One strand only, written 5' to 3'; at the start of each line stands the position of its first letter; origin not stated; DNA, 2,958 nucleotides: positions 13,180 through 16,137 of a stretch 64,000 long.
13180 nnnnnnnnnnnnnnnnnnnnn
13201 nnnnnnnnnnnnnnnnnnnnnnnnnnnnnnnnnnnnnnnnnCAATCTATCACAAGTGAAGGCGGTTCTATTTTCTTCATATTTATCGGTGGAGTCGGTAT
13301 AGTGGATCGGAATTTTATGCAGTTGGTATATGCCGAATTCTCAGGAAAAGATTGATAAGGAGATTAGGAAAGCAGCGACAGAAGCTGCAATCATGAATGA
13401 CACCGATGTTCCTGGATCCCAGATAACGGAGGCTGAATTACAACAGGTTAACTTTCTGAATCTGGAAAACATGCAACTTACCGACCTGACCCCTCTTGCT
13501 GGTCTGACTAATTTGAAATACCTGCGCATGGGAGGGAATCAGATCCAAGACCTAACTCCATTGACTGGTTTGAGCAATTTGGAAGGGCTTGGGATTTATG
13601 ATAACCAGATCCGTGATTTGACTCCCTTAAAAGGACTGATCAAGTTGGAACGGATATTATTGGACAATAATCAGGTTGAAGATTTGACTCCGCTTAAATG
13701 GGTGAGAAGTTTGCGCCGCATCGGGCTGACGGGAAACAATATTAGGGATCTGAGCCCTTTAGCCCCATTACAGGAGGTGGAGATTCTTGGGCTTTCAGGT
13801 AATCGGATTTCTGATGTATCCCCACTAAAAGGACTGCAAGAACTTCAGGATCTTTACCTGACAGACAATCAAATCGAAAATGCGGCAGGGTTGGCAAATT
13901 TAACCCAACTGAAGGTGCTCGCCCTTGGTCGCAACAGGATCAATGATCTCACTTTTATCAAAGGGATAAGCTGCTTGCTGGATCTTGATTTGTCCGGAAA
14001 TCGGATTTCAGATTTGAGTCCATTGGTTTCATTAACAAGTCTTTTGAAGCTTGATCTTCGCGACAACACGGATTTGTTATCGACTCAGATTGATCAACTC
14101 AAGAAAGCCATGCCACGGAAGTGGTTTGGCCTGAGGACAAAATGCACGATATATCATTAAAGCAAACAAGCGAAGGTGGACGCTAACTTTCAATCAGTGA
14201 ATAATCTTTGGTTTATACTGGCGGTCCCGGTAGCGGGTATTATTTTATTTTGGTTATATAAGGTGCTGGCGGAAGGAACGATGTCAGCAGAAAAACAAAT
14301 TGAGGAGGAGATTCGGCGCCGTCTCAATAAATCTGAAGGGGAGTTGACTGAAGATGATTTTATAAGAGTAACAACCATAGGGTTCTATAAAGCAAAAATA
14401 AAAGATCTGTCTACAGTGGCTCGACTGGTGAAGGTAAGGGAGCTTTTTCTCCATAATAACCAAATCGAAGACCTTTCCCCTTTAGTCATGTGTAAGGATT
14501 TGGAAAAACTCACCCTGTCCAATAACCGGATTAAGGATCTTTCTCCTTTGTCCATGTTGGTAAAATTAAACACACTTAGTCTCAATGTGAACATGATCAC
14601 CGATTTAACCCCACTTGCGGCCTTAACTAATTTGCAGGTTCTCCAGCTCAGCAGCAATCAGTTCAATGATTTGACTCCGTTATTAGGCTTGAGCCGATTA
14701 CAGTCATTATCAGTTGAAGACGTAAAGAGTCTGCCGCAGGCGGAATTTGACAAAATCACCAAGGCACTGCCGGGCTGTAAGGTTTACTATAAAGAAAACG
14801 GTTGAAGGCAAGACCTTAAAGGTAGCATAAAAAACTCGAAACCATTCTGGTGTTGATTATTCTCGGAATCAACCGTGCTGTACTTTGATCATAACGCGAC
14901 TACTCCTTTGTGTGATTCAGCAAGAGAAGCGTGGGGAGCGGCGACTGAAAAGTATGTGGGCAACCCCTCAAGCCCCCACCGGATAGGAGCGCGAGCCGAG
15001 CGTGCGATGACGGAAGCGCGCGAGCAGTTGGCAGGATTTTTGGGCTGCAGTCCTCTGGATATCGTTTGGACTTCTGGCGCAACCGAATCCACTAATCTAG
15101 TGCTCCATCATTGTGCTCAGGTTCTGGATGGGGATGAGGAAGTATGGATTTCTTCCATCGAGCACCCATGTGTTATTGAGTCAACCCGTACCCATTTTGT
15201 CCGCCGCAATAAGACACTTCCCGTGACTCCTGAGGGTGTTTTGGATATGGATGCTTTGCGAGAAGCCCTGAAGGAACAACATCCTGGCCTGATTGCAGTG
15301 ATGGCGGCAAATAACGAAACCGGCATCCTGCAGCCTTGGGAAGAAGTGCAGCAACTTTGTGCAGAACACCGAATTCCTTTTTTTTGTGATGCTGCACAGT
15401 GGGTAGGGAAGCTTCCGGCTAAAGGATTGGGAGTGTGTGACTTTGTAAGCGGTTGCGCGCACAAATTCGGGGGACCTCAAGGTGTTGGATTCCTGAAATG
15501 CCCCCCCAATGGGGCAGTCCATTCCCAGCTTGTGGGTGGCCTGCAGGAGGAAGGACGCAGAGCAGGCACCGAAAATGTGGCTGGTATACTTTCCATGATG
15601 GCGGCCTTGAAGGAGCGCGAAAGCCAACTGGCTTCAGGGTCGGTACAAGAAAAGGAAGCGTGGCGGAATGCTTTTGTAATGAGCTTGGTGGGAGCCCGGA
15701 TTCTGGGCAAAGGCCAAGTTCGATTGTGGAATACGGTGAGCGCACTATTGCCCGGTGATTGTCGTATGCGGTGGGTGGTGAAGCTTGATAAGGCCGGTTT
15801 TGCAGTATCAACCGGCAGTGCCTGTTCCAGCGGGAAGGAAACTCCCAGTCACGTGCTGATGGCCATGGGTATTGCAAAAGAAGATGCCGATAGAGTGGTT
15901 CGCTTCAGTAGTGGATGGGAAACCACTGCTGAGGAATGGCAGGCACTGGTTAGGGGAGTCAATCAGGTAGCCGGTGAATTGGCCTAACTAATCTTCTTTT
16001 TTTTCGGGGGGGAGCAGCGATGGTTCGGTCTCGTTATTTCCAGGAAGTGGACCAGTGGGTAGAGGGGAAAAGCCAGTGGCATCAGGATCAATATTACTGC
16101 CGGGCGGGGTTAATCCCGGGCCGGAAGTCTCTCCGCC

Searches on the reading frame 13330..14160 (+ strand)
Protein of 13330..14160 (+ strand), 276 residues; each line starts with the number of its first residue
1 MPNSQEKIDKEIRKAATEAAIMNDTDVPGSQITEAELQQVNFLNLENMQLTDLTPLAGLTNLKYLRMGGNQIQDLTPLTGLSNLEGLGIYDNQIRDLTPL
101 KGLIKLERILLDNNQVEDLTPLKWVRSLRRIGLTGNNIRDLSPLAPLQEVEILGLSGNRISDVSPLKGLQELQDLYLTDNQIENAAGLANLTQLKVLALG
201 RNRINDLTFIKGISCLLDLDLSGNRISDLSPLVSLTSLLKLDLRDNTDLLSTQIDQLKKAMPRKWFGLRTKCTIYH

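Call 69: search_protein_families(library=pfam, proteins=[window:13330-14160:+], max_evalue=0.00001)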
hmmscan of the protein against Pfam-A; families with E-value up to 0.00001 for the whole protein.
window:13330-14160:+ (276 aa): 9 families
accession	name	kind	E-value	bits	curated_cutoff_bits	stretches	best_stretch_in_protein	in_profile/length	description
PF12799.13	LRR_4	-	2.8e-36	123.1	27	3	40-79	3-43/44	Leucine Rich repeats (2 copies)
PF13855.12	LRR_8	-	7.8e-17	61.2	27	1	126-182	1-61/61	Leucine rich repeat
PF14580.12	LRR_9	-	4.8e-09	36.5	30.5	0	153-246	24-123/175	Leucine-rich repeat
PF23952.1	LRR_EndoS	-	2.6e-08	34.6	27.9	0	161-246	33-116/116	Endo-beta-N-acetylglucosaminidase EndoS LRR domain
PF23211.1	LRR_LRWD1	-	8.9e-08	32.5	28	0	37-93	41-97/190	Leucine-rich repeat and WD repeat-containing protein 1, LRR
PF00560.39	LRR_1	-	1.5e-07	30.6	20.6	0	216-231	2-17/23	Leucine Rich Repeat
PF13516.12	LRR_6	-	6.3e-07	29.4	23.4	0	60-74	3-17/24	Leucine Rich repeat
PF25019.1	LRR_R13L1-DRL21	-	1e-06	29.1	27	0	138-199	62-124/127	R13L1/DRL21 LRRs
PF23598.1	LRR_14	-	2e-06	27.2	40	0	159-258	11-114/353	Leucine-rich repeat region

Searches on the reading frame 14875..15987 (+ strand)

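Call 69: search_protein_families(library=pfam, proteins=[window:14875-15987:+], max_evalue=0.00001)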
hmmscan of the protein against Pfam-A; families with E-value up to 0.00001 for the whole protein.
window:14875-15987:+ (370 aa): 2 families
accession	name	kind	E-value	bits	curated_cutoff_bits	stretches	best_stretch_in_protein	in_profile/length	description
PF00266.25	Aminotran_5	-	1.4e-47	162.9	21.5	1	3-358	2-371/371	Aminotransferase class-V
PF00155.27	Aminotran_1_2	-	4.8e-09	36.3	19.7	1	46-174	45-187/361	Aminotransferase class I and II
